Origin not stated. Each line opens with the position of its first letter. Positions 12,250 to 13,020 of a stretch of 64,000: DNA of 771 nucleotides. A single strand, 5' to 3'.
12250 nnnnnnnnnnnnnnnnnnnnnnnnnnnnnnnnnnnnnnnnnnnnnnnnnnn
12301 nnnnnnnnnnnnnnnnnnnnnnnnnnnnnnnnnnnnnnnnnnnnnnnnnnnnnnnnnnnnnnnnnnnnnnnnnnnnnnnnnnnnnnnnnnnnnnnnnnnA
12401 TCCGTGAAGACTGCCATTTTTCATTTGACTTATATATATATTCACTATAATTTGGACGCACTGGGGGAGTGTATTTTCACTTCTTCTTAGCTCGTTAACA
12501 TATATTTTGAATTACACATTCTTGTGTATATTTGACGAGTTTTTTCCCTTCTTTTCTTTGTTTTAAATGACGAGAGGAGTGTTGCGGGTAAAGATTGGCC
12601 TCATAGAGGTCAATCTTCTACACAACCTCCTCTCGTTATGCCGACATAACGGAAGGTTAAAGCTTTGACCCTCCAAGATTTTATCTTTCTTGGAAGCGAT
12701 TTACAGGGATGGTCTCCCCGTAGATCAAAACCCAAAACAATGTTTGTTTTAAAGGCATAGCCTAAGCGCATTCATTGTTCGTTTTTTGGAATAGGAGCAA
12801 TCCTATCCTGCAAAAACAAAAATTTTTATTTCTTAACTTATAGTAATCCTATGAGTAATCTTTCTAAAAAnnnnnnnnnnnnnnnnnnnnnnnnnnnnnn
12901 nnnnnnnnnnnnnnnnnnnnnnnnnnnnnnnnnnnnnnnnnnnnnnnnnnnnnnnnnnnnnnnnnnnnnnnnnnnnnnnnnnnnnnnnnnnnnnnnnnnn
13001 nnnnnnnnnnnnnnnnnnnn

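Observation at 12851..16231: The S-layer-like gene completely avoids the reassigned TGA codon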

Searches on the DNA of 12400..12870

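Call 79: search_rna_families(source=window, start=12400, end=12870, threshold=evalue, max_evalue=1)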
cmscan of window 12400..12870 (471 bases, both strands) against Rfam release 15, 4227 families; matches with E-value up to 1: 3.
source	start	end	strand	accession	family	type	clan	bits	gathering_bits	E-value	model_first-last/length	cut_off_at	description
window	12809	12865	+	RF02846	Ref84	Gene; antisense;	-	23.7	52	0.95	1-87/87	no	Enterococcus sRNA 84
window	12566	12639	-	RF01013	mir-577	Gene; miRNA;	-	19.7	100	0.44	1-86/86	no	mir-577 microRNA precursor family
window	12567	12639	+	RF03351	MIR6020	Gene; miRNA;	-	18.8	118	0.49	1-110/110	no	MIR6020 microRNA precursor family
